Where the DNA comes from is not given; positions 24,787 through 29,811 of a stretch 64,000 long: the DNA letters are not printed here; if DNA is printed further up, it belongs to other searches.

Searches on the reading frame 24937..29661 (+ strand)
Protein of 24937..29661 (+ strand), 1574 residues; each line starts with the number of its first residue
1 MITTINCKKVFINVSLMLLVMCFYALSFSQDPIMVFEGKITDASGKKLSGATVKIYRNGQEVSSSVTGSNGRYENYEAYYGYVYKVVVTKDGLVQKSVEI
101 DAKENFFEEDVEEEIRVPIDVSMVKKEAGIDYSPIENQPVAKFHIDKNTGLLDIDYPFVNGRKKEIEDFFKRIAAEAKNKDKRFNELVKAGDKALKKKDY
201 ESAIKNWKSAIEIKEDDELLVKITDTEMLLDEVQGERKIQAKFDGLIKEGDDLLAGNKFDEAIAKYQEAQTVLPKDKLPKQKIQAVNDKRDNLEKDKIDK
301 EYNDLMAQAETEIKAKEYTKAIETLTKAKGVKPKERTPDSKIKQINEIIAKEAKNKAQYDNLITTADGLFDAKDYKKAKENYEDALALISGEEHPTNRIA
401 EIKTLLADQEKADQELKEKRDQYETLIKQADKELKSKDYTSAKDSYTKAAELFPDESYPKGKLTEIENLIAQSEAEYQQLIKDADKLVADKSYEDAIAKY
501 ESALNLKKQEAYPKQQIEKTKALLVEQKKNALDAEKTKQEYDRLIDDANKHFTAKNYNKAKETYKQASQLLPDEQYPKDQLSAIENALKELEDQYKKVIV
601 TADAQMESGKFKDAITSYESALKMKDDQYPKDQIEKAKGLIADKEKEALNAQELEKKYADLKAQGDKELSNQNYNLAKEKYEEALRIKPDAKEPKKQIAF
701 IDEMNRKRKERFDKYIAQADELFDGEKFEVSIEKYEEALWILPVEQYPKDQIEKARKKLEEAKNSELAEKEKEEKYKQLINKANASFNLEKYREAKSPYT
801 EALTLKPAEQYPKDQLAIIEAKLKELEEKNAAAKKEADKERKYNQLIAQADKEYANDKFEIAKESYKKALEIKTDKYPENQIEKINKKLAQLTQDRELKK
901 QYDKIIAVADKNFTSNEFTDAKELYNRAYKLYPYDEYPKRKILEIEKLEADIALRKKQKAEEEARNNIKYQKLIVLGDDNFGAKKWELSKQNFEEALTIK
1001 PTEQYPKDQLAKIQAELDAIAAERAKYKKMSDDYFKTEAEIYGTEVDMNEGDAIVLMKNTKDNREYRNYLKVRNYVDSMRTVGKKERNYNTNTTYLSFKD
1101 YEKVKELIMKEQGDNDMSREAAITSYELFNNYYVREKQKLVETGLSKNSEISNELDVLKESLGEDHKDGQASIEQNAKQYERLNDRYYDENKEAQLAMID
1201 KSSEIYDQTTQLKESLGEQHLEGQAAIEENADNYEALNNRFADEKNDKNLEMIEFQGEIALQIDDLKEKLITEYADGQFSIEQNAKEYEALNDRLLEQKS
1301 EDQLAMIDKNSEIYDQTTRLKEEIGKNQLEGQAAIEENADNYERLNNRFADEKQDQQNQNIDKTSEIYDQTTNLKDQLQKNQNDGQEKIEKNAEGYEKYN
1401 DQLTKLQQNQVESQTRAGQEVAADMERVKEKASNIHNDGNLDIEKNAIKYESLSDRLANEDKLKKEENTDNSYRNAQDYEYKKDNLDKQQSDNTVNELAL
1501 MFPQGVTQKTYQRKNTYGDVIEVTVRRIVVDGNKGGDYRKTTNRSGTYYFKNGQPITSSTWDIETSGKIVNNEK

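Call 7: search_protein_families(library=pfam, proteins=[window:24937-29661:+], max_evalue=0.01)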
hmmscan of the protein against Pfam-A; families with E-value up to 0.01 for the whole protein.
window:24937-29661:+ (1574 aa): 11 families
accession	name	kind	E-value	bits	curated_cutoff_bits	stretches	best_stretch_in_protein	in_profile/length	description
PF07719.23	TPR_2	-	1.1e-24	84.9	27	0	364-388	6-30/34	Tetratricopeptide repeat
PF00515.34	TPR_1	-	1.3e-15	56.9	27.8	0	777-807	2-32/34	Tetratricopeptide repeat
PF13414.12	TPR_11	-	1.2e-11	44.5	26.8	0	191-217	1-27/42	TPR repeat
PF13432.12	TPR_16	-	1e-06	29.5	32.7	0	602-625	4-27/65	Tetratricopeptide repeat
PF13620.12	CarboxypepD_reg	-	1e-06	29.4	32.3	1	37-100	3-67/82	Carboxypeptidase regulatory-like domain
PF13428.12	TPR_14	-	3.7e-05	24.4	23.5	0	914-936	13-35/44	Tetratricopeptide repeat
PF13181.12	TPR_8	-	8.8e-05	22.8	25.7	0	780-808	5-33/34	Tetratricopeptide repeat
PF13424.12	TPR_12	-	0.00091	19.8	30.1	0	368-396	12-43/77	Tetratricopeptide repeat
PF10516.15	SHNi-TPR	-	0.001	19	21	0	606-630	12-36/38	SHNi-TPR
PF13176.12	TPR_7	-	0.0046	17.4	27.9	0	602-626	6-30/36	Tetratricopeptide repeat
PF16918.11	PknG_TPR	-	0.008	15.4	27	0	782-864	134-204/340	Protein kinase G tetratricopeptide repeat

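Call 8: search_protein_families(library=ncbifam, proteins=[window:24937-29661:+], max_evalue=0.01)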
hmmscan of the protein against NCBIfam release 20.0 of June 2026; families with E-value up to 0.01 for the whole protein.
window:24937-29661:+ (1574 aa): 1 family
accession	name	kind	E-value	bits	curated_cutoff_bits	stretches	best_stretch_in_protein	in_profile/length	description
NF042912.1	Amuc_1098_fam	equivalog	3.6e-06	25.3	750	2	231-387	29-183/805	Amuc_1098 family type IV pilus outer membrane protein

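Call 11: find_homologous_proteins(query=window:24937-29661:+, max_evalue=0.00001)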
Query window:24937-29661:+ (1574 aa): 376 proteins with E <= 0.00001 among 8000 candidates; the best 120 are listed.
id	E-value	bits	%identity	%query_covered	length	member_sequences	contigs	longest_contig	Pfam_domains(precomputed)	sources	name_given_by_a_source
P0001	0.0e+0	3329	100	100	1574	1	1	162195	PF13414.13,PF00515.35,PF10952.16,PF13432.13,PF13620.13,PF07719.24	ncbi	-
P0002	0.0e+0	2073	60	100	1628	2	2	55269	PF13414.13,PF00515.35,PF13424.13,PF13620.13,PF07719.24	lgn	-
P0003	0.0e+0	1942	59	98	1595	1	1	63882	PF13414.13,PF16918.12,PF00515.35,PF10952.16,PF13424.13,PF13432.13,PF13428.13,PF13620.13,PF07719.24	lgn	-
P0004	0.0e+0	1786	54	99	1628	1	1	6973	PF13414.13,PF00515.35,PF10952.16,PF13424.13,PF13432.13,PF13428.13,PF13181.13,PF07719.24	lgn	-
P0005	0.0e+0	1636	50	100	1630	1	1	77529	PF10516.16,PF13414.13,PF00515.35,PF10952.16,PF13424.13,PF13432.13,PF13428.13,PF13620.13,PF07719.24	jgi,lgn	jgi:tetratricopeptide (TPR) repeat protein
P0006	0.0e+0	1263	43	98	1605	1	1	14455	PF14559.13,PF10516.16,PF13414.13,PF00515.35,PF13424.13,PF13176.13,PF13432.13,PF13428.13,PF13181.13,PF07719.24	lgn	-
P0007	6.6e-232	791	31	55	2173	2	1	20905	PF13414.13,PF00515.35,PF10952.16,PF07719.24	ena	-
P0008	7.3e-224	765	35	64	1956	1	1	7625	PF25575.1,PF13414.13,PF00515.35,PF13176.13,PF13620.13,PF07719.24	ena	-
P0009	4.1e-217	742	28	65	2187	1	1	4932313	PF25575.1,PF18977.6,PF13414.13,PF00515.35,PF10952.16,PF13428.13,PF13181.13,PF18035.7,PF07719.24,PF13174.13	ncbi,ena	-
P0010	1.1e-213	731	31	56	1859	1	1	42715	PF10516.16,PF13414.13,PF00515.35,PF10952.16,PF13424.13,PF13181.13,PF07719.24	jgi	-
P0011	2.0e-213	730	31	57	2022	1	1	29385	PF13414.13,PF00515.35,PF10952.16,PF07719.24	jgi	-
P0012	9.7e-209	715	28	54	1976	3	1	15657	PF13414.13,PF13181.13,PF07719.24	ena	-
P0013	3.6e-207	709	35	64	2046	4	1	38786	PF25575.1,PF13414.13,PF00515.35,PF10952.16,PF13176.13,PF13620.13,PF07719.24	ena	-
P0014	1.6e-205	704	30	65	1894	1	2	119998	PF14529.13,PF13414.13,PF00515.35,PF07719.24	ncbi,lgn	-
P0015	6.0e-204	699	33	54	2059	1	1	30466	PF13414.13,PF00515.35,PF10952.16,PF13176.13,PF07719.24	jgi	-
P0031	2.6e-180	620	30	64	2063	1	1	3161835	PF13715.13,PF13414.13,PF00515.35,PF13620.13,PF00903.32,PF13181.13,PF07719.24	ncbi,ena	-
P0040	2.1e-174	601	31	63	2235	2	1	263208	PF13414.13,PF13371.13,PF00515.35,PF10952.16,PF13424.13,PF13176.13,PF13432.13,PF13428.13,PF13181.13,PF07719.24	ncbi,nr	ncbi:MAG: hypothetical protein H6582_12100 [Crocinitomicaceae bacterium]|nr:hypothetical protein [Cr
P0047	1.0e-167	579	31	49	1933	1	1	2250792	PF13715.13,PF10952.16,PF13424.13,PF13432.13,PF13428.13,PF13620.13,PF07719.24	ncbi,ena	-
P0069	1.3e-150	522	30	63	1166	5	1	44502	PF10516.16,PF13414.13,PF17076.13,PF00515.35,PF10952.16,PF13424.13,PF13428.13,PF07719.24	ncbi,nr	ncbi:MAG: hypothetical protein HRT71_21585 [Flavobacteriales bacterium]|nr:hypothetical protein [Fla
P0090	4.2e-146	507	28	57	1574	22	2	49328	PF13414.13,PF00515.35,PF10952.16,PF13176.13,PF13428.13,PF07719.24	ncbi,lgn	-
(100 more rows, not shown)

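Call 14: find_encoding_contigs(protein=P0002, flank=8000, max_places=2)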
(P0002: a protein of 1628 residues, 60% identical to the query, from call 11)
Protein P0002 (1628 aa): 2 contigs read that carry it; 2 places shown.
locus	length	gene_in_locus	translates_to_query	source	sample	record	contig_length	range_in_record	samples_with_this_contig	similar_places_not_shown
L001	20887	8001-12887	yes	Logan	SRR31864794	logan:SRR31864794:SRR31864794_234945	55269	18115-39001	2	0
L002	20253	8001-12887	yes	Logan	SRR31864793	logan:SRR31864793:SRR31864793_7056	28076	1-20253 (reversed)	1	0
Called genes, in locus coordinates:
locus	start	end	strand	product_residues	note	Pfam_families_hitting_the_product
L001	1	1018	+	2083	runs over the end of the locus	PF24489:Ig_J_second (faint), PF00041:fn3 (faint), PF23376:Fn3_VIN3 (faint), PF25059:FN3_DSCAM-DSCAML_C (faint), PF25814:fn3_SORL1 (faint), PF00629:MAM, PF18962:Por_Secre_tail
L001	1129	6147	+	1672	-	PF00041:fn3 (faint), PF16656:Pur_ac_phosph_N (faint), PF24489:Ig_J_second (faint), PF18962:Por_Secre_tail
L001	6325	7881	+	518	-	PF00041:fn3 (weak), PF18962:Por_Secre_tail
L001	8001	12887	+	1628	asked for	PF13620:CarboxypepD_reg (faint), PF00515:TPR_1 (faint), PF07719:TPR_2 (faint), PF13414:TPR_11 (faint), PF13424:TPR_12 (faint)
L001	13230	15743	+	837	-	PF11412:DsbD_N, PF02683:DsbD_TM, PF13899:Thioredoxin_7, PF13098:Thioredoxin_2 (weak)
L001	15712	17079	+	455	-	PF19425:Csd3_N2, PF01551:Peptidase_M23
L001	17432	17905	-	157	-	PF02472:ExbD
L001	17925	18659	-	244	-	PF02472:ExbD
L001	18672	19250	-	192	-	-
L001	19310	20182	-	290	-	PF01618:MotA_ExbB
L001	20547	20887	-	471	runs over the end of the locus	PF02310:B12-binding, PF04055:Radical_SAM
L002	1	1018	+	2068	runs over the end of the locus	PF24489:Ig_J_second (faint), PF00041:fn3 (faint), PF25814:fn3_SORL1 (faint), PF23376:Fn3_VIN3 (faint), PF25059:FN3_DSCAM-DSCAML_C (faint), PF00629:MAM, PF18962:Por_Secre_tail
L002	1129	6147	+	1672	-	PF00041:fn3 (faint), PF16656:Pur_ac_phosph_N (faint), PF24489:Ig_J_second (faint), PF18962:Por_Secre_tail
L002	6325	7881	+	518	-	PF00041:fn3 (weak), PF18962:Por_Secre_tail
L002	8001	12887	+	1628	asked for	PF13620:CarboxypepD_reg (faint), PF00515:TPR_1 (faint), PF07719:TPR_2 (faint), PF13414:TPR_11 (faint), PF13424:TPR_12 (faint)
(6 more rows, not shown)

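Call 15: find_encoding_contigs(protein=P0005, flank=8000, max_places=2)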
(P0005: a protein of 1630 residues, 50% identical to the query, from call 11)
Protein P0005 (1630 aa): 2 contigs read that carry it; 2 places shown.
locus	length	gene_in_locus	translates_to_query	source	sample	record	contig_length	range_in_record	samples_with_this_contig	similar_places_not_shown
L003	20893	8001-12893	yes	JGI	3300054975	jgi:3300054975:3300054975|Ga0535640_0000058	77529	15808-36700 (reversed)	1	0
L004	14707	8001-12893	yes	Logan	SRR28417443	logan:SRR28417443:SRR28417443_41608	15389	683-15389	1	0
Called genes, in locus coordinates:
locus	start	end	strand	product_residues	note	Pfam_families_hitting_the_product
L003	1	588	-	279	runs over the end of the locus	PF00106:adh_short, PF08659:KR (weak), PF13561:adh_short_C2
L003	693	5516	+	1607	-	PF21471:Reelin_subrepeat-B (faint), PF00041:fn3 (faint), PF16656:Pur_ac_phosph_N (faint), PF00629:MAM, PF07675:Cleaved_Adhesin, PF18962:Por_Secre_tail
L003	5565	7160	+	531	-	PF00041:fn3, PF18962:Por_Secre_tail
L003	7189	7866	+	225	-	PF13505:OMP_b-brl (weak), PF13568:OMP_b-brl_2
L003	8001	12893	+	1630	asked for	PF13620:CarboxypepD_reg (weak), PF00515:TPR_1 (faint), PF07719:TPR_2 (faint), PF10516:SHNi-TPR (faint), PF10952:DUF2753 (faint), PF13414:TPR_11 (faint), PF13424:TPR_12 (faint), PF13428:TPR_14 (faint), +1 more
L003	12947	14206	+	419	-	PF07224:Chlorophyllase, PF12695:Abhydrolase_5 (weak), PF18962:Por_Secre_tail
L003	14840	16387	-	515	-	PF00072:Response_reg, PF08665:PglZ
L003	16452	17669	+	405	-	PF01966:HD (weak), PF19276:HD_assoc_2 (weak)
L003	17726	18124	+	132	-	-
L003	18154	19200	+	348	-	PF02606:LpxK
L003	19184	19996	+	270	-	PF01048:PNP_UDP_1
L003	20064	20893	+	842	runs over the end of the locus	PF18911:PKD_4, PF00801:PKD (weak), PF18911:PKD_4, PF13585:CHU_C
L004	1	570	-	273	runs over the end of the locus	PF00106:adh_short, PF08659:KR (weak), PF13561:adh_short_C2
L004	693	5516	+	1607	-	PF21471:Reelin_subrepeat-B (faint), PF00041:fn3 (faint), PF16656:Pur_ac_phosph_N (faint), PF00629:MAM, PF07675:Cleaved_Adhesin, PF18962:Por_Secre_tail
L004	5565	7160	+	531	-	PF00041:fn3, PF18962:Por_Secre_tail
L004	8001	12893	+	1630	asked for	PF13620:CarboxypepD_reg (weak), PF00515:TPR_1 (faint), PF07719:TPR_2 (faint), PF10516:SHNi-TPR (faint), PF10952:DUF2753 (faint), PF13414:TPR_11 (faint), PF13424:TPR_12 (faint), PF13428:TPR_14 (faint), +1 more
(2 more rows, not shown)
